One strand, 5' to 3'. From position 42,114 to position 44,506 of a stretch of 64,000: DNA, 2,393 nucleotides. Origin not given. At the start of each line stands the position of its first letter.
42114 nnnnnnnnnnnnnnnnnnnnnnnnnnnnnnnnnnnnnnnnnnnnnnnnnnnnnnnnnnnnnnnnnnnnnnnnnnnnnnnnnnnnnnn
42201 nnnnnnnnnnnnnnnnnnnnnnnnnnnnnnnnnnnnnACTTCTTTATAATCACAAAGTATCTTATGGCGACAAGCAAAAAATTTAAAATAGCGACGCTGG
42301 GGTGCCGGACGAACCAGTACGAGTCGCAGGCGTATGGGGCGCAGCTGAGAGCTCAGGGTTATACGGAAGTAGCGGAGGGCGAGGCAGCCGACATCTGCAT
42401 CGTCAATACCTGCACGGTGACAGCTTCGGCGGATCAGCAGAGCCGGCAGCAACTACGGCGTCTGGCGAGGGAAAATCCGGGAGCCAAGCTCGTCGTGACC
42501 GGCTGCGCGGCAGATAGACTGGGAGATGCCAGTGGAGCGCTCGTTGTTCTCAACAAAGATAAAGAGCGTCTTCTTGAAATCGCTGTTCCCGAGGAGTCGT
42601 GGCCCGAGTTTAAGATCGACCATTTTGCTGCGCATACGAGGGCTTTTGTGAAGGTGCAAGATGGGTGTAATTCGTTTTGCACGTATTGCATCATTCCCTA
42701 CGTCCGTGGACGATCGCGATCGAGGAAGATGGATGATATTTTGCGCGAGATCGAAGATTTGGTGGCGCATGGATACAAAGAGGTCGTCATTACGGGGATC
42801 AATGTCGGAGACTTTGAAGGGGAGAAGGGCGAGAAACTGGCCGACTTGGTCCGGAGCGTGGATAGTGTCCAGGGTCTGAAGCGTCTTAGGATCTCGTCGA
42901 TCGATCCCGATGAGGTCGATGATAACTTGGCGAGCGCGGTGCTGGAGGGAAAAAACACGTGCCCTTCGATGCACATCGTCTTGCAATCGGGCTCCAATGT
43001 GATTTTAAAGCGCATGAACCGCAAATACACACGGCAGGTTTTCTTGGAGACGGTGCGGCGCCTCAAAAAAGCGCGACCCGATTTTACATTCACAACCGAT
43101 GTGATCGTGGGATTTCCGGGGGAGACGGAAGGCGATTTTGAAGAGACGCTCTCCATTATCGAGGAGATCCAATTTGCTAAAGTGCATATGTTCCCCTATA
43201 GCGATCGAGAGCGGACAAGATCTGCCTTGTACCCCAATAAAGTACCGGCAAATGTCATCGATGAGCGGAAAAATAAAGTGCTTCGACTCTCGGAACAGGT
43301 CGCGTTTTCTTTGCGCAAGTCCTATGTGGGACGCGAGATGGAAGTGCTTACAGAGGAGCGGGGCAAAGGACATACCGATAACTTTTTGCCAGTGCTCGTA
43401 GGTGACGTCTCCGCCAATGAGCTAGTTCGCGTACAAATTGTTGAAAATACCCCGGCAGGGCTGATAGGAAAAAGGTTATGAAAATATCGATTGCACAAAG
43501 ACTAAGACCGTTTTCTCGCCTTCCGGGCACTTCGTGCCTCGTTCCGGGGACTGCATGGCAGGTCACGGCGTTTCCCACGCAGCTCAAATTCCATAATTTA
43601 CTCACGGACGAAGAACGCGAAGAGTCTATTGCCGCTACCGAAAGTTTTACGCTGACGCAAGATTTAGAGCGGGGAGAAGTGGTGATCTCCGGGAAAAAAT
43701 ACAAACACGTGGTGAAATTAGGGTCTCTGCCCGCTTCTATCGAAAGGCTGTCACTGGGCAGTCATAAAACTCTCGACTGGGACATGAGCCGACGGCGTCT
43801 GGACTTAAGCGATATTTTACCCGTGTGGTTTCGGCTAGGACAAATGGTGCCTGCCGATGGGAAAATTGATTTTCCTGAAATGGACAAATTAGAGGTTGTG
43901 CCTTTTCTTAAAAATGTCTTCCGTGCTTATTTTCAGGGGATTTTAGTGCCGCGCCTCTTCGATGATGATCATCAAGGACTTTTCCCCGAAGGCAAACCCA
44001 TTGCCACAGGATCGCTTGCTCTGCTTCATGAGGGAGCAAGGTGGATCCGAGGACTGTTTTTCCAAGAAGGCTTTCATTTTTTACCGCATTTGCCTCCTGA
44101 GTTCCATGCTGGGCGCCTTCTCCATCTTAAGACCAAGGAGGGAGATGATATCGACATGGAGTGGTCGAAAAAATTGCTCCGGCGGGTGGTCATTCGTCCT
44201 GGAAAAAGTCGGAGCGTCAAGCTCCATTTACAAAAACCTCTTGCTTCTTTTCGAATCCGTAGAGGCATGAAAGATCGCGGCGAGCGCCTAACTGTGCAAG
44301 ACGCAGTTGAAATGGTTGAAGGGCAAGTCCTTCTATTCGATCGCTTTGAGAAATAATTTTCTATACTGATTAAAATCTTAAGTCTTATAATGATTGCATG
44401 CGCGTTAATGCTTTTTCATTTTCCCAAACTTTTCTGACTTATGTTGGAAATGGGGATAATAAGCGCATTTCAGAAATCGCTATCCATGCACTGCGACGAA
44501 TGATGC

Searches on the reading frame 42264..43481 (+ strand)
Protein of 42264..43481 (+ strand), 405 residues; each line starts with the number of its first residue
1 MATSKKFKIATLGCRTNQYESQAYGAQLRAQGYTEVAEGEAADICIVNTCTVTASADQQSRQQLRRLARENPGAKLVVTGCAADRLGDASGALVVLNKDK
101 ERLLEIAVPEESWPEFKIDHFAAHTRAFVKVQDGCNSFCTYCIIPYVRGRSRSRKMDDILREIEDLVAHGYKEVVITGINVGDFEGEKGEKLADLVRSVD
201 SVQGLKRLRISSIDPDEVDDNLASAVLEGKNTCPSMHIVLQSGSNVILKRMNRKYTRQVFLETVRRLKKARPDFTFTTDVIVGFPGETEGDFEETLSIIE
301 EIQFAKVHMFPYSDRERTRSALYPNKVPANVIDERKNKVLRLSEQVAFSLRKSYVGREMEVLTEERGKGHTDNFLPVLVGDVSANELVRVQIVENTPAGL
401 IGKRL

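Call 118: search_protein_families(library=pfam, proteins=[window:42264-43481:+], max_evalue=0.00001)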
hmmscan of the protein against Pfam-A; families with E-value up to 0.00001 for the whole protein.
window:42264-43481:+ (405 aa): 2 families
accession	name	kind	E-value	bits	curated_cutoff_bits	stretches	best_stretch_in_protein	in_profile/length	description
PF04055.27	Radical_SAM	-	5.3e-27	95.5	29.5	1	130-297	2-164/166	Radical SAM superfamily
PF00919.26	UPF0004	-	6.8e-25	87.4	27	1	6-88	1-84/98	Uncharacterized protein family UPF0004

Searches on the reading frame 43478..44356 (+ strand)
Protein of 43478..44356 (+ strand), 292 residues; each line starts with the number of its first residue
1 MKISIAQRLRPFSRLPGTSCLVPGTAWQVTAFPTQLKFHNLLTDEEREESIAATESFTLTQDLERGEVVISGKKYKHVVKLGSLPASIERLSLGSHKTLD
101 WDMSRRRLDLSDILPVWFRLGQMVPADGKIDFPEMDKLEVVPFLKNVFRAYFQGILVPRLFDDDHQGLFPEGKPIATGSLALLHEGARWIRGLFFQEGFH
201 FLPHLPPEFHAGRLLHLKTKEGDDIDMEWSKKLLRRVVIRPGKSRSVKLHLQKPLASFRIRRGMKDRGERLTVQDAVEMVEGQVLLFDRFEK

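Call 118: search_protein_families(library=pfam, proteins=[window:43478-44356:+], max_evalue=0.00001)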
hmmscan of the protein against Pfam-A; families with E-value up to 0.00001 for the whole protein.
window:43478-44356:+ (292 aa): 1 family
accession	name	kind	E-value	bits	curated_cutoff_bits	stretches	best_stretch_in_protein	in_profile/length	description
PF21307.2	Glyco_hydro_95_C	-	7.8e-06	26.7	27.6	0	199-260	7-65/94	Glycoside hydrolase family 95, C-terminal domain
